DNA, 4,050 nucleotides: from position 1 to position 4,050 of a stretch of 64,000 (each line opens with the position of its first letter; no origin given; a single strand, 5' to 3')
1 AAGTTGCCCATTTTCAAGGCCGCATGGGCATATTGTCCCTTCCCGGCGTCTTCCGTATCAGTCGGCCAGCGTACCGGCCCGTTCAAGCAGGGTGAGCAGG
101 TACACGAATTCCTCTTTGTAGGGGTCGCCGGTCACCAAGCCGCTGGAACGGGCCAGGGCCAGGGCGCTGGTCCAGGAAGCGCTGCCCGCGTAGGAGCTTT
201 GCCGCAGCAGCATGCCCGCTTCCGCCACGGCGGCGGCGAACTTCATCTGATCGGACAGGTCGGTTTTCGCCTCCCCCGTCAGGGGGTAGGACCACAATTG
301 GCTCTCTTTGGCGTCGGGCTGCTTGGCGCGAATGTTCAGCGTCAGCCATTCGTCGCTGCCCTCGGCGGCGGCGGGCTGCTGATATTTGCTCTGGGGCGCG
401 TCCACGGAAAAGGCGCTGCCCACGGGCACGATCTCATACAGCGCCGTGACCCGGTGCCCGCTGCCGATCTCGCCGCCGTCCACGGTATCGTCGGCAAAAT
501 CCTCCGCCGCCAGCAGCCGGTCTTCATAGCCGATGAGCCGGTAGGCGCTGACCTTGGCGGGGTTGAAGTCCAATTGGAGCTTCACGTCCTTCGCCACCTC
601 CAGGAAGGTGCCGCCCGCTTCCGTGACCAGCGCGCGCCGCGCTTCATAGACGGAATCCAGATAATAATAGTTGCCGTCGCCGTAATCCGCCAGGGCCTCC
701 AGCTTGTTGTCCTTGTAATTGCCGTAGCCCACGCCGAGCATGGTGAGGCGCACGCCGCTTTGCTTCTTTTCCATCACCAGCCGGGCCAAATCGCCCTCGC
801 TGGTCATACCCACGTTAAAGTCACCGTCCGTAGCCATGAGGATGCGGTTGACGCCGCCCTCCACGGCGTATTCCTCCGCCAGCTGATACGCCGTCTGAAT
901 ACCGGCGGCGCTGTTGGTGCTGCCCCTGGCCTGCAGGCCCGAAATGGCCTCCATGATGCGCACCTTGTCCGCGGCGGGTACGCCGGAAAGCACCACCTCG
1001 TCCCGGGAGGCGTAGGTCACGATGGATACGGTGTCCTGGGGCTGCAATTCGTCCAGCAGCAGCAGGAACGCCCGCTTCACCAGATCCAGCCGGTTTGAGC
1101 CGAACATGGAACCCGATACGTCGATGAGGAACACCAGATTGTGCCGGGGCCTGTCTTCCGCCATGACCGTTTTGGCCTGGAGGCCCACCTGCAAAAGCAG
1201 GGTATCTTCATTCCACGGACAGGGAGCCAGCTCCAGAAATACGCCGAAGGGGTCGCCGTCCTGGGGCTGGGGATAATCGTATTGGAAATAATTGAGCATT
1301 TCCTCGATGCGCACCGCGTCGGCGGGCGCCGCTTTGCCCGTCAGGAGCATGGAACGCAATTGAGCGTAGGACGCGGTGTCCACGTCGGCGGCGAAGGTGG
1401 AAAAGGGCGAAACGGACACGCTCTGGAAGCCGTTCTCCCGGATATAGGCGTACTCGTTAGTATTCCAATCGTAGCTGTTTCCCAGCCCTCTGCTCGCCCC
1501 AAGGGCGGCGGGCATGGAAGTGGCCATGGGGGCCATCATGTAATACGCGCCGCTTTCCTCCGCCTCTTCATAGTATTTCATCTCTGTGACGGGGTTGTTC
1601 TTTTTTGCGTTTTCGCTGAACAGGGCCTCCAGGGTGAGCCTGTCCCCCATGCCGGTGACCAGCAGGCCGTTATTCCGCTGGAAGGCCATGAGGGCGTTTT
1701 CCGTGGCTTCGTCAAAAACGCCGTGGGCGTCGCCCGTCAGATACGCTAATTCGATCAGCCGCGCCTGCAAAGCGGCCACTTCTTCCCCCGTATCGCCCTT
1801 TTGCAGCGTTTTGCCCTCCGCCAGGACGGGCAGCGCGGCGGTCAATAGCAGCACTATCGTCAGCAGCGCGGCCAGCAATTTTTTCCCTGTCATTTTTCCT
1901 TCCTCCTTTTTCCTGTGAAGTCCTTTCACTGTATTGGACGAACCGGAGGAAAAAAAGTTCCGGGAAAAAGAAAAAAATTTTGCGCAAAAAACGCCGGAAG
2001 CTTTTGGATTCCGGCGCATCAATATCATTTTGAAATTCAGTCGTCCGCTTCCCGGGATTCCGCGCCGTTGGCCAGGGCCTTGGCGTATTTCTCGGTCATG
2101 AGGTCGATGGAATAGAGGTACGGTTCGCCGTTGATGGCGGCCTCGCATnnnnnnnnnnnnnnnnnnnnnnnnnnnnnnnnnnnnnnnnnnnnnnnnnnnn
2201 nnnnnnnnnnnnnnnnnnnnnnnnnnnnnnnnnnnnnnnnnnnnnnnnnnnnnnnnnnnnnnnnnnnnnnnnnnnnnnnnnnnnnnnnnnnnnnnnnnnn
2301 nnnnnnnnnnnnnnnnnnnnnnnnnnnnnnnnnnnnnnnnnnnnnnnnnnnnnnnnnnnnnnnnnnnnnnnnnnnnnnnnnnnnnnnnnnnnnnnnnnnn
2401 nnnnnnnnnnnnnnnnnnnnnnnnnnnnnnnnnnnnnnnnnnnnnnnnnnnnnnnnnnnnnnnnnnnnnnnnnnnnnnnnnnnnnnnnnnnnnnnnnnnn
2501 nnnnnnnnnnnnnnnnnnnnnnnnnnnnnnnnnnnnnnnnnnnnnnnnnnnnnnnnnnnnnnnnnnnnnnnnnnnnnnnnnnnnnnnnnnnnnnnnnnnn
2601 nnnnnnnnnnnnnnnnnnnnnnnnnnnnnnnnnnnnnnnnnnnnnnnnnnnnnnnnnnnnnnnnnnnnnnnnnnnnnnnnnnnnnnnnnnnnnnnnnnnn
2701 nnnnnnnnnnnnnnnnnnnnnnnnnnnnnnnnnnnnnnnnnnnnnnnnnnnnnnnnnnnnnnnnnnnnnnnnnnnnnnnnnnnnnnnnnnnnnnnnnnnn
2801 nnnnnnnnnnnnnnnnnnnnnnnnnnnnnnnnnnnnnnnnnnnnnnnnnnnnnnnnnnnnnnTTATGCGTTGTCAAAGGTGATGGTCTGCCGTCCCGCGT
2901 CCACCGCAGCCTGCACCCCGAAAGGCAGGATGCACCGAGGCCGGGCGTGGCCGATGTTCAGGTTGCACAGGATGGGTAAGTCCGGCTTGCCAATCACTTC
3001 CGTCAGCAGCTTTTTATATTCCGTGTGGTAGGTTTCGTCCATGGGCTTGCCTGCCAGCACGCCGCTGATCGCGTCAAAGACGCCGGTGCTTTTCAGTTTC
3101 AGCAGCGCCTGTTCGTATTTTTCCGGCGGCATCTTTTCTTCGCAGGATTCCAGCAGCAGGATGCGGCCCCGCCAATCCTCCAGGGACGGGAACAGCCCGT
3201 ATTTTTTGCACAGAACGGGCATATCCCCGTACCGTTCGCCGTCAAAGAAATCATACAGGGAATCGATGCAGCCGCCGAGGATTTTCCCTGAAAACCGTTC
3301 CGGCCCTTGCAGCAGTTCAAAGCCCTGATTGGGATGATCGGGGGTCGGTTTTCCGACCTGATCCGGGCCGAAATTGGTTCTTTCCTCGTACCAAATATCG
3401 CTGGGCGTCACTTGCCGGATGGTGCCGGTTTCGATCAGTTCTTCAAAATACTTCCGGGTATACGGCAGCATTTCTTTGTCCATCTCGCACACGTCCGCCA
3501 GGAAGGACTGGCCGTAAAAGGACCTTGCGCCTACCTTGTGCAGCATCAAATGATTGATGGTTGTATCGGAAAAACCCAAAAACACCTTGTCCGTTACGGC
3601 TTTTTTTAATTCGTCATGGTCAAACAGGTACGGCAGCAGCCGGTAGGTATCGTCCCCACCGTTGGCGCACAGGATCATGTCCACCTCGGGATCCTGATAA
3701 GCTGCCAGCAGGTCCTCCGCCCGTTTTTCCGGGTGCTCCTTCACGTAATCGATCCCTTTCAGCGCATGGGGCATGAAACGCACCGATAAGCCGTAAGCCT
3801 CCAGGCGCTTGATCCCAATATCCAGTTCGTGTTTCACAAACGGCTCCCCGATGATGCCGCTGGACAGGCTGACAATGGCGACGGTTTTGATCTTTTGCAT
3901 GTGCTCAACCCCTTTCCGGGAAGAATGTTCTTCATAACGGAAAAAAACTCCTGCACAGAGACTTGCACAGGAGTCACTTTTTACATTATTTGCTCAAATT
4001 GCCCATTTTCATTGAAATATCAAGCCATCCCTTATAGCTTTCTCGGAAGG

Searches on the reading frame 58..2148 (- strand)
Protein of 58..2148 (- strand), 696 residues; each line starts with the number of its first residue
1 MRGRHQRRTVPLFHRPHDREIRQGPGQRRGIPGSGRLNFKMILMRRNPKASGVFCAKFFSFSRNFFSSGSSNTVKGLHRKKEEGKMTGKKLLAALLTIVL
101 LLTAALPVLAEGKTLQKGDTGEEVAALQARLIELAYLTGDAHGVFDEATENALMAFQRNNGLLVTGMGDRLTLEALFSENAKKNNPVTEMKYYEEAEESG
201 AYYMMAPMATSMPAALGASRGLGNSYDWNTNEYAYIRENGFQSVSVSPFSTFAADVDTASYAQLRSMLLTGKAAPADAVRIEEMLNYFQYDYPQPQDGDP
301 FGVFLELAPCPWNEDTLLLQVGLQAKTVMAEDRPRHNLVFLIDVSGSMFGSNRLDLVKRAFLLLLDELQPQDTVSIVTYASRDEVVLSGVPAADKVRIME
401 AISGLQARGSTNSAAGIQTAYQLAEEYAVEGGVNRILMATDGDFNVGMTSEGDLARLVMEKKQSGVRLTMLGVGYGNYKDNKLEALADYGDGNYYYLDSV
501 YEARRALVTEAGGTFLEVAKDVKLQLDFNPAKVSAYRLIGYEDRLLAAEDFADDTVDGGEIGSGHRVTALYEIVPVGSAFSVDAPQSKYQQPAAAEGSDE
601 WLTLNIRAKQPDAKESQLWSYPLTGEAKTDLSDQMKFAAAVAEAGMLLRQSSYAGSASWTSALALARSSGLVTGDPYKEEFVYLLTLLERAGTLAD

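Call 23: search_protein_families(library=pfam, proteins=[window:58-2148:-], max_evalue=0.001)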
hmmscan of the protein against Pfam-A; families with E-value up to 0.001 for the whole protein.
window:58-2148:- (696 aa): 7 families
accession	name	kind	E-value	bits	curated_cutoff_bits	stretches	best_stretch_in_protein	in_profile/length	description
PF12034.13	YfbK_C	-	8.9e-57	192.7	25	1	514-687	2-180/184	Uncharacterized protein YfbK, C-terminal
PF12450.13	vWF_A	-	2.5e-36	124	25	1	229-319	3-93/94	von Willebrand factor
PF01471.23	PG_binding_1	-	2.3e-17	63.3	23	1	120-176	1-57/57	Putative peptidoglycan binding domain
PF00092.34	VWA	-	6.5e-16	59.5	23.8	1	337-499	1-164/174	von Willebrand factor type A domain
PF13519.12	VWA_2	-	9.7e-16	58.8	27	1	338-442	1-106/107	von Willebrand factor type A domain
PF13768.12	VWA_3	-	7.9e-10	39.4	27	1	337-495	2-154/155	von Willebrand factor type A domain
PF08823.16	PG_binding_2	-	0.00068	20.3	21.1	0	120-160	14-54/74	Putative peptidoglycan binding domain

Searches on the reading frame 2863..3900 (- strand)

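Call 23: search_protein_families(library=pfam, proteins=[window:2863-3900:-], max_evalue=0.001)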
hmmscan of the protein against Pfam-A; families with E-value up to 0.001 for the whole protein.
window:2863-3900:- (345 aa): 2 families
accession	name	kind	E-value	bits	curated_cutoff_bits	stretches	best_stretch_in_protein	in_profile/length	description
PF02016.21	Peptidase_S66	-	2e-28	99.4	25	1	7-130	1-121/121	LD-carboxypeptidase N-terminal domain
PF17676.7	Peptidase_S66C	-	4.7e-21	76.1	23.7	1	204-332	1-119/120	LD-carboxypeptidase C-terminal domain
